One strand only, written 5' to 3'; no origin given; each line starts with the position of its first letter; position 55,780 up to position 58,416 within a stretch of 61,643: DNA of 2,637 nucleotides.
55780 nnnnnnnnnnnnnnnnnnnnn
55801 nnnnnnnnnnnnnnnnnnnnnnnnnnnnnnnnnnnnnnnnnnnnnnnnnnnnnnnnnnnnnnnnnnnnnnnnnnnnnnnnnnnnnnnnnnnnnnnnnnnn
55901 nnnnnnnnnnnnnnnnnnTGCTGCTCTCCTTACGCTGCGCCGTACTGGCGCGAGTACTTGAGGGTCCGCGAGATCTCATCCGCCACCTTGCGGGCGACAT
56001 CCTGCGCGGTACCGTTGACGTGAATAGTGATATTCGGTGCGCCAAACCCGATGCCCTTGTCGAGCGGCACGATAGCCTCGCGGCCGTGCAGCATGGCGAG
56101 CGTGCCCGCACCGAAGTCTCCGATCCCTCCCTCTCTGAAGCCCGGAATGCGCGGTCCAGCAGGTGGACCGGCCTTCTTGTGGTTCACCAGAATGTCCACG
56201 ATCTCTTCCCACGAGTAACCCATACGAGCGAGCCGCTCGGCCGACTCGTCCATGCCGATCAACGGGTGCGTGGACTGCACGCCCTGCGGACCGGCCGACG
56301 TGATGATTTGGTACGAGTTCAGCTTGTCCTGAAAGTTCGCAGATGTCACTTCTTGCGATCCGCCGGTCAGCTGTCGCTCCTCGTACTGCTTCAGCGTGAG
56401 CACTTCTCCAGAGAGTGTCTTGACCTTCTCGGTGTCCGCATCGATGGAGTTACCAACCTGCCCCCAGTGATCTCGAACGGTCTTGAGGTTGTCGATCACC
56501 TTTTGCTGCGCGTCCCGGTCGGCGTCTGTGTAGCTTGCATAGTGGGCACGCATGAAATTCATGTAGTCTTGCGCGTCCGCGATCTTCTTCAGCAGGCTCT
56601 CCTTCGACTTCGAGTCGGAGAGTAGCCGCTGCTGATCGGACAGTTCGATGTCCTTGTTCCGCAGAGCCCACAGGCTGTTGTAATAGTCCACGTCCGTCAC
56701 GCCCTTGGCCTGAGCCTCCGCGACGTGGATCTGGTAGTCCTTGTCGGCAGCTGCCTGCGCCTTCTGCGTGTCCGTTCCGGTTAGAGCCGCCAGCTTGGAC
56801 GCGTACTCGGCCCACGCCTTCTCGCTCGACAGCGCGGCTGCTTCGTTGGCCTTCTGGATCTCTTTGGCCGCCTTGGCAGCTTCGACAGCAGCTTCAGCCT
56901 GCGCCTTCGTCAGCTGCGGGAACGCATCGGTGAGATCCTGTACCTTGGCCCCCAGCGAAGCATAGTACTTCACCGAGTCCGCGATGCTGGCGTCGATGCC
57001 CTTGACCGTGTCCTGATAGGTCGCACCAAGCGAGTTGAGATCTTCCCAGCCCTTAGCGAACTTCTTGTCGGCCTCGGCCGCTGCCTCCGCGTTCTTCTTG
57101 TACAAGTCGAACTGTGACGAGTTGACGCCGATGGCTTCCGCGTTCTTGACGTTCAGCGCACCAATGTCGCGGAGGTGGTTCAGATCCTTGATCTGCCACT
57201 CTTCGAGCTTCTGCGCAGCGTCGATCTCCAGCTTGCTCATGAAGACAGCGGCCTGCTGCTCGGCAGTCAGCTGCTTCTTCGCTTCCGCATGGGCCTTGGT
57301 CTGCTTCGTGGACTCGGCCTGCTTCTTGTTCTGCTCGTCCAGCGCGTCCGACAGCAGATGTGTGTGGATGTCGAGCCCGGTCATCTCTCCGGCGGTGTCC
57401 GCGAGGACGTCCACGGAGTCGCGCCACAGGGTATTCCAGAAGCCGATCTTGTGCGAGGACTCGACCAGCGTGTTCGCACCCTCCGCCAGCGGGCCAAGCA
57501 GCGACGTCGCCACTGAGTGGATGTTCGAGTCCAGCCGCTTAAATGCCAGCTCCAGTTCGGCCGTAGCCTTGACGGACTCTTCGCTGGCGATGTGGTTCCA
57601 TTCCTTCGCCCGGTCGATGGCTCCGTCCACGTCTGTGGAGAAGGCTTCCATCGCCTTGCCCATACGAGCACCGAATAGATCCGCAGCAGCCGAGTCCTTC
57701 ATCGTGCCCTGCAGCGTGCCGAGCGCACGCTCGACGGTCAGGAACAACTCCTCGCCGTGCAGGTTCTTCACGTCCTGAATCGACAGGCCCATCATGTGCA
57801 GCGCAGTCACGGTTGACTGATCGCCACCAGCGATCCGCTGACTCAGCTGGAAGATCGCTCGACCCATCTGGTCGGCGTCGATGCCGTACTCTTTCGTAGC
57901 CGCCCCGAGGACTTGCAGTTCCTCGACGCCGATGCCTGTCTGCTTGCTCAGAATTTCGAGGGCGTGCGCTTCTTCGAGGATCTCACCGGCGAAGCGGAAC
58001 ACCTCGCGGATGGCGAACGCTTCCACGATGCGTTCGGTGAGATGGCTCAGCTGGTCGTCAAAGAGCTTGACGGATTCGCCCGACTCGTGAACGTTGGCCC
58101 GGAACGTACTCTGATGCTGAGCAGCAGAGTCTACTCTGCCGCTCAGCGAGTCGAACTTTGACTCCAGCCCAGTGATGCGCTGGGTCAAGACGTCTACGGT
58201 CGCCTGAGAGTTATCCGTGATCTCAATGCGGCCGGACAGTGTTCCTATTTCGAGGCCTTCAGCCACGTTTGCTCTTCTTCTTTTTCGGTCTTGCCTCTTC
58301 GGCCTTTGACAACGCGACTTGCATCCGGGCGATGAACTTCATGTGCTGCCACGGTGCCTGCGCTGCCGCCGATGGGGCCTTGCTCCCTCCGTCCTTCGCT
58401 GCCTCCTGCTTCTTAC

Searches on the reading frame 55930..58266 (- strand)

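Call 10: search_protein_families(library=pfam, proteins=[window:55930-58266:-], max_evalue=0.001)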
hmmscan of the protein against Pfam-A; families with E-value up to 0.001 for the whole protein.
window:55930-58266:- (778 aa): 1 family
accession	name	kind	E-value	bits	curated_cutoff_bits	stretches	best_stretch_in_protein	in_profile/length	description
PF10145.14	PhageMin_Tail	-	7.5e-05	23.1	33.2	1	107-199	107-201/201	Phage-related minor tail protein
